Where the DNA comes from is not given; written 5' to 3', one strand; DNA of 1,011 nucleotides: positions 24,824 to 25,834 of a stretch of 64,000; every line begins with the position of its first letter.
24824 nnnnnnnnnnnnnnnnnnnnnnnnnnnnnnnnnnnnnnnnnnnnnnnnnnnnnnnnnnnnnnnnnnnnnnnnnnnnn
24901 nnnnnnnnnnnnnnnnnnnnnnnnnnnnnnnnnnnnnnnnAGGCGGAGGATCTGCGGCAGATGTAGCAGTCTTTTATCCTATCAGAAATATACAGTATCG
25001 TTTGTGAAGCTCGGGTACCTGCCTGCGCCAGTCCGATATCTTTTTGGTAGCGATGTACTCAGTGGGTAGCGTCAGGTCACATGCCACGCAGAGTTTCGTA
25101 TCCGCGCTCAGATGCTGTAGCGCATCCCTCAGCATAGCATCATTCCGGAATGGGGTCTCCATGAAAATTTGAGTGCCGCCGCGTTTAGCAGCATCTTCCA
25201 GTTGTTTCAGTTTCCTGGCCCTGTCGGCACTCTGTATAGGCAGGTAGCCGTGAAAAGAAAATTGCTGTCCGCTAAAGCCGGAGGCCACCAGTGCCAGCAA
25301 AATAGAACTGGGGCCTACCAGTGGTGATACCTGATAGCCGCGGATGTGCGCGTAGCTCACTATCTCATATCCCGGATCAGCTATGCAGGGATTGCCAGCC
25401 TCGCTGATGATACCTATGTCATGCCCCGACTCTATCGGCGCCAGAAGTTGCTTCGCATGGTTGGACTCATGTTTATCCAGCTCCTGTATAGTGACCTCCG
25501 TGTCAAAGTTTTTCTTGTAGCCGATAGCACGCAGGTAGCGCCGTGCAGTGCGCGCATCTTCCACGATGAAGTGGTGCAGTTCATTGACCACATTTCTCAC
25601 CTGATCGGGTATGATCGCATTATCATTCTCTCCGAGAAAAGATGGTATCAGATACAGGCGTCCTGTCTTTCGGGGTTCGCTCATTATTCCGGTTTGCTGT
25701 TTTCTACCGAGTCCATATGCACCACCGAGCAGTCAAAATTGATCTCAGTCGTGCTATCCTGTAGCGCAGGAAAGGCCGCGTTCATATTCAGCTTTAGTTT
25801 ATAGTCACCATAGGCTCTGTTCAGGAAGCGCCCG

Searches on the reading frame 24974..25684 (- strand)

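Call 4: search_protein_families(library=pfam, proteins=[window:24974-25684:-], max_evalue=0.1)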
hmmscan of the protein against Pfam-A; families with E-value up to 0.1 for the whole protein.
window:24974-25684:- (236 aa): 1 family
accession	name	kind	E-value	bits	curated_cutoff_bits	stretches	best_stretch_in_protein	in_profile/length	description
PF00590.25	TP_methylase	-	6.7e-14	52.8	27.8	1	39-217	29-209/212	Tetrapyrrole (Corrin/Porphyrin) Methylases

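Call 5: search_protein_families(library=ncbifam, proteins=[window:24974-25684:-], max_evalue=0.1)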
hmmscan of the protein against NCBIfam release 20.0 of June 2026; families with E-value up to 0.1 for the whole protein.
window:24974-25684:- (236 aa): 3 families
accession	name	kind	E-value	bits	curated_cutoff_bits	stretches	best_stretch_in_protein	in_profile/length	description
TIGR00096.1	TIGR00096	equivalog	1.1e-29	103.7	167.9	1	10-223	2-207/275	16S rRNA (cytidine(1402)-2'-O)-methyltransferase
NF011570.0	PRK14994.1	equivalog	5.2e-25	88.3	502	1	7-219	11-213/287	16S rRNA (cytidine(1402)-2'-O)-methyltransferase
NF004462.0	PRK05787.2-5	equivalog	0.002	17.8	360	1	85-218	87-213/228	cobalt-precorrin-7 (C(5))-methyltransferase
